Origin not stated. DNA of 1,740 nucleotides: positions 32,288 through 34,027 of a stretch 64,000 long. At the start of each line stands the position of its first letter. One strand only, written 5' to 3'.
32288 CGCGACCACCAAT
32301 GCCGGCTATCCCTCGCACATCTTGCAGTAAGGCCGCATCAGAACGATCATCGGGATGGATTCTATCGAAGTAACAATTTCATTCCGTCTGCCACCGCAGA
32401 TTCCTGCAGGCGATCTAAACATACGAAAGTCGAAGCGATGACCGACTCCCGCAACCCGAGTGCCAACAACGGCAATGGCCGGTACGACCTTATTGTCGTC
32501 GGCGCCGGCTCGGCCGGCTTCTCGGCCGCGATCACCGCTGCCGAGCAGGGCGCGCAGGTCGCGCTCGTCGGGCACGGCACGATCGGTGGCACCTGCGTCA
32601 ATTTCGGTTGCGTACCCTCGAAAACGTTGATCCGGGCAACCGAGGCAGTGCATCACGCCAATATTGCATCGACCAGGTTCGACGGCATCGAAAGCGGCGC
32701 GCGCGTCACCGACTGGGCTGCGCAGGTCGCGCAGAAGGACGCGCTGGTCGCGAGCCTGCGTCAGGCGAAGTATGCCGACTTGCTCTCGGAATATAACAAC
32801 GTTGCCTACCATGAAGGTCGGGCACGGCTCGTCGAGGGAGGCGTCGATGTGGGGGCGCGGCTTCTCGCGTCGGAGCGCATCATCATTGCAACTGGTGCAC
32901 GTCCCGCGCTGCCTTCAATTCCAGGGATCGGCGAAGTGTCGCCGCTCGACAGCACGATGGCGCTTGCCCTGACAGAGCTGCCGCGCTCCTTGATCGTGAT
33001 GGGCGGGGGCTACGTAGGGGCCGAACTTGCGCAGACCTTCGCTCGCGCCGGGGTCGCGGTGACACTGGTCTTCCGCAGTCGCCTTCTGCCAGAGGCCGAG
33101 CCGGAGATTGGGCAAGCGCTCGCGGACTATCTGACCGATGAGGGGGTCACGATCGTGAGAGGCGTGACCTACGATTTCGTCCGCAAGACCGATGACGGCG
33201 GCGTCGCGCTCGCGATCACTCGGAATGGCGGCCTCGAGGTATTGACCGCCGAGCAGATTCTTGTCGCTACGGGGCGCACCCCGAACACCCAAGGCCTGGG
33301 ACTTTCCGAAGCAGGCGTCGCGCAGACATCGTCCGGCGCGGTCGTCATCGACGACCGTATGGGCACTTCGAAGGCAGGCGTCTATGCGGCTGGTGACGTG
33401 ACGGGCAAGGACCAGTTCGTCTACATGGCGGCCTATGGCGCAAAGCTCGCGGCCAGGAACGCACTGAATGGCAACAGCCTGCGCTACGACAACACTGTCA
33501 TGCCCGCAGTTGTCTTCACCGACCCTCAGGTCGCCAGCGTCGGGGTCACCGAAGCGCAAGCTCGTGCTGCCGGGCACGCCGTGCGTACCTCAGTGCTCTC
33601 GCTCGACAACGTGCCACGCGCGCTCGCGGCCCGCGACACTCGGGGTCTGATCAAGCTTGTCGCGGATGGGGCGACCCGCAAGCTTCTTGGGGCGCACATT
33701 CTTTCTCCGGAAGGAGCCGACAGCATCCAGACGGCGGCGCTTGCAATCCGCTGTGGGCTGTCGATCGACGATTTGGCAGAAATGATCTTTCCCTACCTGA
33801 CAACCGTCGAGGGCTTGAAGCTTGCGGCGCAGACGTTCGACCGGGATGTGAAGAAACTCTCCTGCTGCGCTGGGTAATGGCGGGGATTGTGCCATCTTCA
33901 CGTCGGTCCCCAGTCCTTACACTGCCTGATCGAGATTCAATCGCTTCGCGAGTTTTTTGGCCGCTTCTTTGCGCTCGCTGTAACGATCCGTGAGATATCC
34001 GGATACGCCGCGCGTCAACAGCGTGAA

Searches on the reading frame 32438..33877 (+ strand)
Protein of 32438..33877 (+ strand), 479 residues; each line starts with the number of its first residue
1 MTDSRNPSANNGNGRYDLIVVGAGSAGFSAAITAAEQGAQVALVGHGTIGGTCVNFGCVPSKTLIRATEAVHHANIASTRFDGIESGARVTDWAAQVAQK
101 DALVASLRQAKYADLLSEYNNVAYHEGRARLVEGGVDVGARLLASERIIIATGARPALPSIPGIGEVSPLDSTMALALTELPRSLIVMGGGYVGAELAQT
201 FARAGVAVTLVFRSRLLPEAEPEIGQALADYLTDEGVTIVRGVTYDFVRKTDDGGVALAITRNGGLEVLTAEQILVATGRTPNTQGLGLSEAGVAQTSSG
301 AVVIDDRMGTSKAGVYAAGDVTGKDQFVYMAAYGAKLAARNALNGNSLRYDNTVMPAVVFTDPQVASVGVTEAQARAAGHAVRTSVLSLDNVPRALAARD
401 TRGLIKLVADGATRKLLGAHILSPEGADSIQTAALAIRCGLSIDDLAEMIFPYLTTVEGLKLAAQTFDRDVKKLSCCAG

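Call 57: search_protein_families(library=ncbifam, proteins=[window:32438-33877:+], max_evalue=0.00001)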
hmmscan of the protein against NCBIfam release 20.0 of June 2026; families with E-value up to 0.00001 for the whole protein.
window:32438-33877:+ (479 aa): 59 families (the best 25 are shown)
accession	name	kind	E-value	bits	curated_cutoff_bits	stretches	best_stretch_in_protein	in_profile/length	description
TIGR02053.1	MerA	equivalog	1.8e-162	541.6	454.45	1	16-479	1-465/465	mercury(II) reductase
NF010311.1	PRK13748.1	subfamily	5e-138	461.4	600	1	8-479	90-560/560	mercury(II) reductase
TIGR01350.1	lipoamide_DH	equivalog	2e-107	359.8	408.8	1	16-467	2-454/461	dihydrolipoyl dehydrogenase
NF004991.0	PRK06370.1-3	subfamily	5e-99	332.2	620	1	12-471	32-491/509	FAD-containing oxidoreductase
NF004992.0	PRK06370.1-4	equivalog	1.3e-88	297.5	629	1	15-446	4-434/459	FAD-containing oxidoreductase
NF004776.0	PRK06116.1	equivalog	2.6e-87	293.7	480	1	15-449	4-435/450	glutathione-disulfide reductase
NF004947.0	PRK06292.2-5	equivalog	3.4e-82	276.8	592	1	15-433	3-423/474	dihydrolipoyl dehydrogenase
TIGR01424.1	gluta_reduc_2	equivalog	8.2e-81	271.8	606.05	1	16-446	3-428/446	glutathione-disulfide reductase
NF004946.0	PRK06292.2-4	subfamily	2e-79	267.6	634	1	15-451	3-454/487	dihydrolipoyl dehydrogenase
NF005884.0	PRK07846.1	equivalog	9.2e-79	265.2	501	1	15-449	3-432/454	mycothione reductase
NF040477.1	chlor_oxi_RclA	equivalog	8.9e-77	258.6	740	1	15-460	3-433/441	reactive chlorine resistance oxidoreductase RclA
NF004943.0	PRK06292.2-1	equivalog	5.4e-75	252.9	432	1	15-467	3-455/456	dihydrolipoyl dehydrogenase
TIGR03452.1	mycothione_red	equivalog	1.8e-73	248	635.65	1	15-449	2-433/452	mycothione reductase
NF041853.1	hythiocyan_redase_MerA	equivalog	7.4e-73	245.8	650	1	15-460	3-434/440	hypothiocyanous acid reductase MerA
NF003585.0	PRK05249.1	equivalog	2.8e-70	237.2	465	1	15-464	6-454/464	Si-specific NAD(P)(+) transhydrogenase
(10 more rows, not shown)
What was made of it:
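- On mer operon (merRTPA-type mercury resistance): The window's MerA belongs to a separate divergent operon at 32438-33877 (call 57).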
